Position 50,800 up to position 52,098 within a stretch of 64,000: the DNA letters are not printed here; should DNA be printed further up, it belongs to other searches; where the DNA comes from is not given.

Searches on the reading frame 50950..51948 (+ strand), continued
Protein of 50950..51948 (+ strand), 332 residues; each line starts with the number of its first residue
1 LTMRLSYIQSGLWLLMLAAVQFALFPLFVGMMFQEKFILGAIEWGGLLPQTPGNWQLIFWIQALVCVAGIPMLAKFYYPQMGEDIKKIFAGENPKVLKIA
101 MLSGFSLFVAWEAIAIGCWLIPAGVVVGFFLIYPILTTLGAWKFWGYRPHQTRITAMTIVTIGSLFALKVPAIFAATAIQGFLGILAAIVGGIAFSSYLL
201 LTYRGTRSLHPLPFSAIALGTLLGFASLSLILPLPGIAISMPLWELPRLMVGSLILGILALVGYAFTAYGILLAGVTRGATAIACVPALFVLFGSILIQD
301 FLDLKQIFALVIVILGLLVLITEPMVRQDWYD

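Call 41: find_related_loci(query=A3, collection=metagenome_contigs, flank=6000)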
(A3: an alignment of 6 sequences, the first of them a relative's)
Query A3 (562 aa) in metagenome_contigs; peptide patterns used: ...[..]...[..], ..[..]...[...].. (x = any residue, [..] = any of these).
600 stretches matched a pattern (row limit reached: there are more); 40 encode a relative of the query (tblastn E <= 1e-3); 40 distinct loci.
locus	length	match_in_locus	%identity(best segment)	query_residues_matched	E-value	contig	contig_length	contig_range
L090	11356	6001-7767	49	1-555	2e-154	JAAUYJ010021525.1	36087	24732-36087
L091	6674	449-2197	48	1-555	3e-154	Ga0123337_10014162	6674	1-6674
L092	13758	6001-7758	48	1-555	1e-153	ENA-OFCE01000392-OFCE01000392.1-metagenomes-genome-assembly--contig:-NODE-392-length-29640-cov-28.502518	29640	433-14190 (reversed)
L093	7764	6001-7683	50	1-548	3e-153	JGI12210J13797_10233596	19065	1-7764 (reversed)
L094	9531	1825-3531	49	1-555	6e-150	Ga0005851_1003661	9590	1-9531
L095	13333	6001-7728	47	8-555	9e-147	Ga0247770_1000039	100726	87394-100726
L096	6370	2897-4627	48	8-555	2e-147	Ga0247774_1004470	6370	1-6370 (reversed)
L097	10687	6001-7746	47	8-562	4e-144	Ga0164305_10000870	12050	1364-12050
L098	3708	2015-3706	49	3-532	8e-146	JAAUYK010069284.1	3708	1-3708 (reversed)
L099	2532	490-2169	44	1-561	2e-134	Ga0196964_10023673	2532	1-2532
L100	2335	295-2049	43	15-552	2e-134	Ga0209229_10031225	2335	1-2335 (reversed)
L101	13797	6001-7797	41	1-554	4e-124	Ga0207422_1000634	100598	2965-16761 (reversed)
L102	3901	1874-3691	42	1-561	5e-119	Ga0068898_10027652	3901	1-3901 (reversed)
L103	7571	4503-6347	39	23-558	1e-109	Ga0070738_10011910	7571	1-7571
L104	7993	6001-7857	36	1-556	5e-100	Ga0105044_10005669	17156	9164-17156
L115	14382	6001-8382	43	1-555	2e-71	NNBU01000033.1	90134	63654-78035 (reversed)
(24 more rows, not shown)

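Call 44: search_protein_families(library=ncbifam, proteins=[P0142, P0126, P0128, P0139, P0141, P0005], max_evalue=0.01)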
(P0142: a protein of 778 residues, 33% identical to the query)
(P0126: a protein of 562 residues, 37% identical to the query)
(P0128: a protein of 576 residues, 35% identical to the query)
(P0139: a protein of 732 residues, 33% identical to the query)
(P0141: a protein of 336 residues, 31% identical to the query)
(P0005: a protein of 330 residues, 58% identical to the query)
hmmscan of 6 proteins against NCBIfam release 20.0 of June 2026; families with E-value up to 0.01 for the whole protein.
P0142 (778 aa): 4 families
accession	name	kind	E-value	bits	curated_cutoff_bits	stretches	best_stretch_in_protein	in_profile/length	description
TIGR00950.1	2A78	equivalog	9.9e-13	48.1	230.2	1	530-758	40-262/264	carboxylate/amino acid/amine transporter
NF050091.1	ArAmAcExpYddG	equivalog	5.3e-06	26.2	300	1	685-765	57-138/285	aromatic amino acid exporter YddG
NF008676.0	PRK11689.1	equivalog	0.00017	20.8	194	1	624-759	158-284/297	aromatic amino acid DMT transporter YddG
NF033441.0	BREX_BrxC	hypoth_equivalog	0.0073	14.6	400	1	23-228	956-1150/1173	BREX system P-loop protein BrxC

P0126 (562 aa): 6 families
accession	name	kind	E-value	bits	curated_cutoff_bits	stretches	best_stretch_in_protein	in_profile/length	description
TIGR00950.1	2A78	equivalog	1.9e-16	60.3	230.2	1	294-540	29-263/264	carboxylate/amino acid/amine transporter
NF007823.0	PRK10532.1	equivalog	1.1e-06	28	354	1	300-545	51-281/295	threonine/homoserine exporter RhtA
TIGR03340.1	phn_DUF6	hypoth_equivalog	0.00036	20.3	288.15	1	491-555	81-145/281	phosphonate utilization associated putative membrane protein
NF051482.1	EbrB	exception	0.0012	19.5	160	1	481-541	43-99/105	SMR family multidrug efflux transporter EbrB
NF007087.1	PRK09541.1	subfamily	0.0012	19.2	162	1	335-390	47-98/110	EmrE family multidrug efflux SMR transporter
NF042984.1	SMR_efflux_EmrE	exception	0.0012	19.1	226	1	332-390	44-98/110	multidrug efflux SMR transporter EmrE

P0128 (576 aa): 2 families
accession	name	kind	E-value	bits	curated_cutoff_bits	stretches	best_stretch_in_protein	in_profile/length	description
TIGR00950.1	2A78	equivalog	1.2e-14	54.4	230.2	1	334-557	41-263/264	carboxylate/amino acid/amine transporter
NF051482.1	EbrB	exception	0.00036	21.2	160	1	460-560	10-101/105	SMR family multidrug efflux transporter EbrB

P0139 (732 aa): 2 families
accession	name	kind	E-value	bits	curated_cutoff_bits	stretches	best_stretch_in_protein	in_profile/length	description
TIGR00950.1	2A78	equivalog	7e-13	48.6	230.2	1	481-714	40-263/264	carboxylate/amino acid/amine transporter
NF050091.1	ArAmAcExpYddG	equivalog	1.1e-05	25.1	300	1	639-723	56-141/285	aromatic amino acid exporter YddG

P0141 (336 aa): 1 family
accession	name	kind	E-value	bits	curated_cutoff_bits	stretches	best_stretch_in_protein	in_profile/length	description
TIGR00950.1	2A78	equivalog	1.3e-15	57.5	230.2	1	82-320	40-264/264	carboxylate/amino acid/amine transporter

P0005 (330 aa): 1 family
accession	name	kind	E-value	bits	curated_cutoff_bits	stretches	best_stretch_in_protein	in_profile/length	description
TIGR00950.1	2A78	equivalog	9.3e-09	35.1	230.2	1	92-314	44-262/264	carboxylate/amino acid/amine transporter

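Call 63: predict_structure(alignment_id=A1)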
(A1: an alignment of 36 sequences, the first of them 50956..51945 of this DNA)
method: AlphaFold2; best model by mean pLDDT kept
length: 330 residues; sequences in the alignment: 36
mean_pLDDT: 87.9   pTM: 0.86
mean pLDDT of the five models: 87.9, 85.5, 84.9, 84.7, 81.0
residues with pLDDT >= 90: 153; 70-90: 161; 50-70: 11; < 50: 5
segments of 3 or more residues with pLDDT < 50: 328-330
pLDDT, mean of each block of 10 residues (from residue 1): 76 92 87 87 84 91 95 95 96 97 96 88 84 90 87 85 77 81 94 96 95 97 94 81 89 93 93 87 86 84 86 80 58
secondary structure, 60 per line:
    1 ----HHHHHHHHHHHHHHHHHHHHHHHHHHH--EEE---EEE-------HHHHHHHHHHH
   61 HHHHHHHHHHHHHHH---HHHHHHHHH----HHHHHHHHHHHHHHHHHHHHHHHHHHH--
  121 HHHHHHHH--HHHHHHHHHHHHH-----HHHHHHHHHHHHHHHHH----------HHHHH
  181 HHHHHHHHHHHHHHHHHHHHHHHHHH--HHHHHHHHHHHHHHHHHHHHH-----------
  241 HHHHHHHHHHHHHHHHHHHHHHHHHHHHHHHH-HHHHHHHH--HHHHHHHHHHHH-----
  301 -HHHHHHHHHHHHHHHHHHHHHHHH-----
elements in order: H5-31 E34-36 E40-42 H50-75 H79-87 H92-118 H121-128 H131-143 H149-165 H176-206 H209-229 H241-272 H274-281 H284-295 H302-325

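Call 67: fold_search(model_id=the predicted structure, library=pdb)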
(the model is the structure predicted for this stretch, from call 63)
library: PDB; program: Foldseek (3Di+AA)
matches with E <= 10: 603; with E <= 0.001: 36
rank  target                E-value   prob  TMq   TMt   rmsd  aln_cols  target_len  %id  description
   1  7paf_A                1.9e-06  1.00  0.72  0.84   3.9       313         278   14  Streptococcus pneumoniae choline importer LicB in lipid nanodiscs (released 2022-03-16)
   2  7b0k                  3.8e-06  1.00  0.59  0.75   5.3       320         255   15  Streptococcus pneumoniae LicB bound to choline (released 2022-03-16)
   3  5i20_E                5.8e-06  1.00  0.65  0.73   5.4       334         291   16  Crystal structure of protein (released 2016-06-01)
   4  5i20_B                6.1e-06  1.00  0.65  0.75   5.3       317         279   16  Crystal structure of protein (released 2016-06-01)
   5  5i20_A                7.0e-06  1.00  0.67  0.76   4.9       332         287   17  Crystal structure of protein (released 2016-06-01)
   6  6oh3                  7.6e-06  1.00  0.65  0.70   5.3       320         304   12  X-ray crystal structure of the mouse CMP-sialic acid transporter in complex with CMP-sialic acid, by lipidic cubic phase (released 2019-04-24)
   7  5oge_F                7.6e-06  1.00  0.65  0.69   5.1       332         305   14  Crystal structure of a nucleotide sugar transporter (released 2017-11-22)
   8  9i20_A                9.0e-06  1.00  0.60  0.66   6.2       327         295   13  Cryo-EM structure of human SLC35B1 with ADP (released 2025-05-21)
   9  5oge_C                9.5e-06  1.00  0.67  0.72   4.9       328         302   12  Crystal structure of a nucleotide sugar transporter (released 2017-11-22)
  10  5i20_C                1.0e-05  1.00  0.66  0.76   5.3       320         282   17  Crystal structure of protein (released 2016-06-01)
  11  5oge_A                1.1e-05  1.00  0.68  0.74   4.7       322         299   11  Crystal structure of a nucleotide sugar transporter (released 2017-11-22)
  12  5oge_G                1.3e-05  1.00  0.68  0.72   4.8       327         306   13  Crystal structure of a nucleotide sugar transporter (released 2017-11-22)
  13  9s35_A                1.3e-05  1.00  0.61  0.66   6.6       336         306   11  Cryo-EM structure of Candida albicans Vrg4 bound to an inhibitory nanobody. (released 2025-09-03)
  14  5oge_D                1.5e-05  1.00  0.65  0.70   5.1       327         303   11  Crystal structure of a nucleotide sugar transporter (released 2017-11-22)
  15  9gs5_A                1.7e-05  1.00  0.65  0.73   5.1       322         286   12  Cryo-EM structure of human SLC35B1-E33A variant with ADP in outward facing conformation (released 2025-05-21)
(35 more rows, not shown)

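Call 85: search_protein_families(library=pfam, proteins=[L090:3709-4992:+, L115:10243-11142:+], max_evalue=0.001)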
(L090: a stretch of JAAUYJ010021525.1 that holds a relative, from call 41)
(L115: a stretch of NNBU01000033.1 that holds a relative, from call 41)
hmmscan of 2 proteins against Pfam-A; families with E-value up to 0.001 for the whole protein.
L090:3709-4992:+ (427 aa): 1 family
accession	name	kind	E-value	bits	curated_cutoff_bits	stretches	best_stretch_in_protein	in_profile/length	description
PF01384.25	PHO4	-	6.1e-107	358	33.7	1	27-415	2-350/350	Phosphate transporter family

L115:10243-11142:+ (299 aa): 2 families
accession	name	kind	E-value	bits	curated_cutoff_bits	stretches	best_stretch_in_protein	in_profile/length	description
PF03574.21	Peptidase_S48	-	1.9e-78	262.1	27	1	54-202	1-149/149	Peptidase family S48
PF18460.6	HetR_C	-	1.3e-46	156.9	27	1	219-296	1-78/79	Heterocyst differentiation regulator C-terminal Hood domain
